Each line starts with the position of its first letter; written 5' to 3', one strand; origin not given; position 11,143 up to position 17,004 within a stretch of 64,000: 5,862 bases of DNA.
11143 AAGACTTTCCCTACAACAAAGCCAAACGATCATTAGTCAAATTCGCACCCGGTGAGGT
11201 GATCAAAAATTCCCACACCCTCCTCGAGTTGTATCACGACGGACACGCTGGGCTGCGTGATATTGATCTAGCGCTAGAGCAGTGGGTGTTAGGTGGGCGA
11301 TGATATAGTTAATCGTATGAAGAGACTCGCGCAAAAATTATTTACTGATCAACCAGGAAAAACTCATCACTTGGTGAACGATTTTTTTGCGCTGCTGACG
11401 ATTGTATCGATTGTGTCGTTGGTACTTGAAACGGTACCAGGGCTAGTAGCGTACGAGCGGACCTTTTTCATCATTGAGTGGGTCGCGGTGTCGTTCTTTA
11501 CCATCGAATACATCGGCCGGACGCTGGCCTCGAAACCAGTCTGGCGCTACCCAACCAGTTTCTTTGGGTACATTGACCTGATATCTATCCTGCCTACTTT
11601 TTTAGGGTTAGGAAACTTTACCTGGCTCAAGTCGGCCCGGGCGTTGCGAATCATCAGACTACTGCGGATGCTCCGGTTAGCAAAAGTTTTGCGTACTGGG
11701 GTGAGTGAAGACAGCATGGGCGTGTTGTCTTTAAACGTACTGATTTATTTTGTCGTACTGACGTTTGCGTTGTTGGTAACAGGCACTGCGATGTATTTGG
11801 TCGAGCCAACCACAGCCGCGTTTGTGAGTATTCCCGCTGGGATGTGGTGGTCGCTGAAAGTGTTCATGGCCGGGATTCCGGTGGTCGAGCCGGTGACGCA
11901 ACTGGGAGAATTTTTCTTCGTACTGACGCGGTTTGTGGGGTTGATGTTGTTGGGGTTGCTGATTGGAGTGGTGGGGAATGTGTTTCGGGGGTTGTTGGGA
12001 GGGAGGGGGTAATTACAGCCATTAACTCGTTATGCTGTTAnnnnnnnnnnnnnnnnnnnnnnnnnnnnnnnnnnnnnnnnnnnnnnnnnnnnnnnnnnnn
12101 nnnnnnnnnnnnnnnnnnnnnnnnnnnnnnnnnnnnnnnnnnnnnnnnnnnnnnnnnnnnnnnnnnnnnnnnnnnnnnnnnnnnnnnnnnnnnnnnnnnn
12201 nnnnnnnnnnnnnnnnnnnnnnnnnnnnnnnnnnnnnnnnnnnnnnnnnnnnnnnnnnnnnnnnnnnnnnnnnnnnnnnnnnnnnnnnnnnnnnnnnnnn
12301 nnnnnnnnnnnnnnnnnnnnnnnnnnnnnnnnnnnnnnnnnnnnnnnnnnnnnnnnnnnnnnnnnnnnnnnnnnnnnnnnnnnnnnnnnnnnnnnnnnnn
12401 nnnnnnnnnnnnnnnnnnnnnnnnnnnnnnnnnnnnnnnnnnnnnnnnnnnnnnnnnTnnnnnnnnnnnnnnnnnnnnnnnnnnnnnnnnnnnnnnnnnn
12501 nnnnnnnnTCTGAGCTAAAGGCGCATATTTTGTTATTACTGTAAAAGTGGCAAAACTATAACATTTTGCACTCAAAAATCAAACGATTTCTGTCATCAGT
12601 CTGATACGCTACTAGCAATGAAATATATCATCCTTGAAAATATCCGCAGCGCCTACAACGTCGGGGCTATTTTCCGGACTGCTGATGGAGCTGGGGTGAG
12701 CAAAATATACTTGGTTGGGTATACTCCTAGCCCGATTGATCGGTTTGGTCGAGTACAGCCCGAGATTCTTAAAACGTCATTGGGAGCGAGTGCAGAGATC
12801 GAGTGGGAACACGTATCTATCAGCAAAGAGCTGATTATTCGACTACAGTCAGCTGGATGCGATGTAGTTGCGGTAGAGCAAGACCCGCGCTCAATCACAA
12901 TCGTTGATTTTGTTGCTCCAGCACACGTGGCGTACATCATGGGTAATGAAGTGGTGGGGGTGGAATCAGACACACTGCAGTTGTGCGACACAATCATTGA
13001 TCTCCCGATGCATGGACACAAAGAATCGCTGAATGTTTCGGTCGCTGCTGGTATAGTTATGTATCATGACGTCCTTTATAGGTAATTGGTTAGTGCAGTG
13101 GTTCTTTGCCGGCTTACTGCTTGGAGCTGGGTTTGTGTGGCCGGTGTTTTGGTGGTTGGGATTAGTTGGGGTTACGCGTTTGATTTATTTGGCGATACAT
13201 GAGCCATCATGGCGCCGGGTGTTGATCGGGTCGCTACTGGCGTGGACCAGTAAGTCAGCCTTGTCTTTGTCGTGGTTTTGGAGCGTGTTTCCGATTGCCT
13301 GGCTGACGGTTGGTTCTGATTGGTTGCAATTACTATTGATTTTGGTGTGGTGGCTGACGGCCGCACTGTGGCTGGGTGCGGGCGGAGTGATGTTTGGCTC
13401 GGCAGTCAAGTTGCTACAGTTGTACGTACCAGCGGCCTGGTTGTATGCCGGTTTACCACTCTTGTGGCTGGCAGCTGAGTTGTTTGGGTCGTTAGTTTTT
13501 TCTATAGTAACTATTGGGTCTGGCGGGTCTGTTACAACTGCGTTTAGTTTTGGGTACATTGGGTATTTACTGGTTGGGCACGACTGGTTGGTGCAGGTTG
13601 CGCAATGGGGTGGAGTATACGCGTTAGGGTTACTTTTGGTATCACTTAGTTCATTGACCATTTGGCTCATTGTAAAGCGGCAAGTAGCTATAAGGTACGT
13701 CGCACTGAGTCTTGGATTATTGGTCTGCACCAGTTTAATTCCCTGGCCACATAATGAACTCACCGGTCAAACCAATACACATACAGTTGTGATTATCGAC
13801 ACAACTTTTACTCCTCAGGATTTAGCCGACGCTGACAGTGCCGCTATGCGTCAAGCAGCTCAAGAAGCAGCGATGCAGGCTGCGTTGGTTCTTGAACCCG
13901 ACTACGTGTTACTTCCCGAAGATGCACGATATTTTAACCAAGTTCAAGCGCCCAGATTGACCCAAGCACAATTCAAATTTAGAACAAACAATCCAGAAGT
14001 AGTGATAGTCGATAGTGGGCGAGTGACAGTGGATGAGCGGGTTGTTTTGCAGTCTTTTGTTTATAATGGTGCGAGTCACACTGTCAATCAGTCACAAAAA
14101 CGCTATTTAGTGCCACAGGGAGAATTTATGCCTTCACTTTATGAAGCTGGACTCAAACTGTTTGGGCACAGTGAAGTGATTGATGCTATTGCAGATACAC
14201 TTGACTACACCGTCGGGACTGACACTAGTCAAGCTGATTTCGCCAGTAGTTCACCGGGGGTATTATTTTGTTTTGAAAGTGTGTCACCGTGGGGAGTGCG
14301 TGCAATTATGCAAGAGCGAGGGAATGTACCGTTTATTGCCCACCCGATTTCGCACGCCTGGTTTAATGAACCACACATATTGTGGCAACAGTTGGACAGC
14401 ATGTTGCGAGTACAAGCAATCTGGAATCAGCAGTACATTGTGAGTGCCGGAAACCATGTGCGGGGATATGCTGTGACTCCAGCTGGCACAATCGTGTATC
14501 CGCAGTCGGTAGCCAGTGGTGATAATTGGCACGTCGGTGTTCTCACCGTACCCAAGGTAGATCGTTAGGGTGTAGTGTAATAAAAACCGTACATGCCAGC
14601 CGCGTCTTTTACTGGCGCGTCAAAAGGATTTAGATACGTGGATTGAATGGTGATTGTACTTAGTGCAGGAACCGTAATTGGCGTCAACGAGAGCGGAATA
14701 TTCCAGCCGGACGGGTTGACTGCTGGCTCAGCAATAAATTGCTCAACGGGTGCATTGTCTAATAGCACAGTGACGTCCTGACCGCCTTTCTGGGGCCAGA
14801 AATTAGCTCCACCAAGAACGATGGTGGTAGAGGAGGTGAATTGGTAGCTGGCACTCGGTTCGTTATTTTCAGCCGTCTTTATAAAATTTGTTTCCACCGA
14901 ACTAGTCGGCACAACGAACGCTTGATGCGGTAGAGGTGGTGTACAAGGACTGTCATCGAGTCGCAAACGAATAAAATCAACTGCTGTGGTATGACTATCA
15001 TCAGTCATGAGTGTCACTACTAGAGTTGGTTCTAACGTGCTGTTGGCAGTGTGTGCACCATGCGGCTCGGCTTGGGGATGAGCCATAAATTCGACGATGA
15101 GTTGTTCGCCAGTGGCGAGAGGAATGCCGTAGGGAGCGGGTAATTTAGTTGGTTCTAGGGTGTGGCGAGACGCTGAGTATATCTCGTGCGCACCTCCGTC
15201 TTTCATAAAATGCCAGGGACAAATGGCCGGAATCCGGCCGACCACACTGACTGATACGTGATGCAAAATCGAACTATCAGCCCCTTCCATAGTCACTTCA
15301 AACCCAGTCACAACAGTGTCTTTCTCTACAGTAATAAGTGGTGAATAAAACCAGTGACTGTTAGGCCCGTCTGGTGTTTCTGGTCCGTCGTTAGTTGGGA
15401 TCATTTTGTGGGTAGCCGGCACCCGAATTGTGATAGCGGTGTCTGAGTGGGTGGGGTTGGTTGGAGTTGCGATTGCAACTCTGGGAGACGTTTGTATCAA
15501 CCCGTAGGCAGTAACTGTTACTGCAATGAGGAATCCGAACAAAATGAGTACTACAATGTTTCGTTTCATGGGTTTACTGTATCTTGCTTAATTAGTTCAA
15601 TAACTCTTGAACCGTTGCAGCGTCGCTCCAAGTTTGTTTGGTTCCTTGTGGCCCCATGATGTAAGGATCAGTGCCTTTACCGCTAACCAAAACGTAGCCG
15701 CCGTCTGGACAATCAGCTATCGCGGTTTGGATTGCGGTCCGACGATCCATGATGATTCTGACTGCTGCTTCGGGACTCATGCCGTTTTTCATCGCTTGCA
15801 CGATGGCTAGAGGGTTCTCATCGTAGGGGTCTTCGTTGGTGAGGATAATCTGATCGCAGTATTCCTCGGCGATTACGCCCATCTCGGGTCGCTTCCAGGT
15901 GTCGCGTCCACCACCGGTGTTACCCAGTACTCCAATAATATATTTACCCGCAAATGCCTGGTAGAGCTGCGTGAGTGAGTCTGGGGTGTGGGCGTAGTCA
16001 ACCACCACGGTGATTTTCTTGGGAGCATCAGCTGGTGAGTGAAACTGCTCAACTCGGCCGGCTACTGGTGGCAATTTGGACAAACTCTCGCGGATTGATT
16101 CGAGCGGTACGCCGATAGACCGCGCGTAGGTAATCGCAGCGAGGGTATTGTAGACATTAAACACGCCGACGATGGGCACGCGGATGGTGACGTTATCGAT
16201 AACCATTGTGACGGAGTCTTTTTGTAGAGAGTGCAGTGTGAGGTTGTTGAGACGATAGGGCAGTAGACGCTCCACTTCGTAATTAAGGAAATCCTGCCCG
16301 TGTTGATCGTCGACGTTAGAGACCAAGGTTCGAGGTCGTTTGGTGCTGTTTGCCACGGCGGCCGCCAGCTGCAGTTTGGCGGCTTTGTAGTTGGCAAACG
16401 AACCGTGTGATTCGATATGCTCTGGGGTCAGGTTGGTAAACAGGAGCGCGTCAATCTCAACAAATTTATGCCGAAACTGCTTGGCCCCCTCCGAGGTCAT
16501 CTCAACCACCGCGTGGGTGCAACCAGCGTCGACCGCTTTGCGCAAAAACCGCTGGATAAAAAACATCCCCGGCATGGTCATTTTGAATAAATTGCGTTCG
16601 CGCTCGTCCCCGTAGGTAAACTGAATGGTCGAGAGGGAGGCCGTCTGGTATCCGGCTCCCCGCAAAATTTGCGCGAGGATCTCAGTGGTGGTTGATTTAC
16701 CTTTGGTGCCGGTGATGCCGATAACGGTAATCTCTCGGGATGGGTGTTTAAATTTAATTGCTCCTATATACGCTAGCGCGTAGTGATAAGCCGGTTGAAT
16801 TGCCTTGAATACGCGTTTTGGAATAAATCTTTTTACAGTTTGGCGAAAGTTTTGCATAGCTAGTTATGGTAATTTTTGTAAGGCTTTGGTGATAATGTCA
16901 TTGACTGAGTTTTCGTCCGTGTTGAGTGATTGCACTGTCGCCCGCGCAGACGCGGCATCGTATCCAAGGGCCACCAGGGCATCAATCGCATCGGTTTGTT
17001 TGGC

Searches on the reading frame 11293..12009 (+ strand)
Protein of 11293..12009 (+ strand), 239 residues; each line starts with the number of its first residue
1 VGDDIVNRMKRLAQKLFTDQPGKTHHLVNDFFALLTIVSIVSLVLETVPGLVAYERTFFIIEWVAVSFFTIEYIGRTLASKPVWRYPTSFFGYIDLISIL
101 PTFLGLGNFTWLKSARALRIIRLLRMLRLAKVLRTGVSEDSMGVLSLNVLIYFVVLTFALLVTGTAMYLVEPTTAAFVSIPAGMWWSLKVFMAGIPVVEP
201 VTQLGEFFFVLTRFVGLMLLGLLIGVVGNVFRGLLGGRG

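Call 49: search_protein_families(library=pfam, proteins=[window:11293-12009:+], max_evalue=0.0001)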
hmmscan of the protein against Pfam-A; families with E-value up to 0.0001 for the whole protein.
window:11293-12009:+ (239 aa): 1 family
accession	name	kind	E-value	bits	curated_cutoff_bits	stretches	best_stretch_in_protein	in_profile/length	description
PF00520.37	Ion_trans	-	2.7e-19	69.7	25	1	31-231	7-233/241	Ion transport protein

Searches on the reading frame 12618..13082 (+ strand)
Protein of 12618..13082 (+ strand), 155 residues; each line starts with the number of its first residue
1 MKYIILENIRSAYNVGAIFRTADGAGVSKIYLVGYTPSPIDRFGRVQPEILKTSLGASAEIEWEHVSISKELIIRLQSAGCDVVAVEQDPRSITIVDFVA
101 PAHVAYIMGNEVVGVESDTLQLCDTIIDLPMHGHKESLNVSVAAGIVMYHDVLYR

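Call 49: search_protein_families(library=pfam, proteins=[window:12618-13082:+], max_evalue=0.0001)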
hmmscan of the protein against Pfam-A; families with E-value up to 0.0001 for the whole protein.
window:12618-13082:+ (155 aa): 1 family
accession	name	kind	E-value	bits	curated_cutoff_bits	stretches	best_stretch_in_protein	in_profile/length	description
PF00588.24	SpoU_methylase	-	1.2e-32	113.4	29.7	1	3-149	3-142/142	SpoU rRNA Methylase family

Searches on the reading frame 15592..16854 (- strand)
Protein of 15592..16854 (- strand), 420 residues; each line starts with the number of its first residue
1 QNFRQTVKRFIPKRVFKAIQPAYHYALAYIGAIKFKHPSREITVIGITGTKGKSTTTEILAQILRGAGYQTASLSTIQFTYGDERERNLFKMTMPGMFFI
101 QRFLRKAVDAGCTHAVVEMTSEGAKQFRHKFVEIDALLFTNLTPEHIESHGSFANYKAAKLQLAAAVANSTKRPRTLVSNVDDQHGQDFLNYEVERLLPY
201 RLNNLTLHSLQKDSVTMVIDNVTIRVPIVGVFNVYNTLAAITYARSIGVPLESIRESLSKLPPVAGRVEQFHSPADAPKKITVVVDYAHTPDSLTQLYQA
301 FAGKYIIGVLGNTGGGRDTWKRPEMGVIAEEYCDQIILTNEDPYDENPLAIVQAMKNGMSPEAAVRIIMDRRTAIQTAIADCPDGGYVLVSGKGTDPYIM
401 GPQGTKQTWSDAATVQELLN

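Call 12: search_protein_families(library=pfam, proteins=[window:15592-16854:-], max_evalue=0.001)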
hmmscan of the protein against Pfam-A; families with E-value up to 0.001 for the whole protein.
window:15592-16854:- (420 aa): 2 families
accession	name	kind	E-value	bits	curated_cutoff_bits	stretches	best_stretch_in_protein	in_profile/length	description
PF08245.18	Mur_ligase_M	-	2.4e-32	112.9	24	1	47-243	1-199/200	Mur ligase middle domain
PF02875.26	Mur_ligase_C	-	9.5e-22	78.6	28.4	1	274-394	9-127/127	Mur ligase, glutamate ligase domain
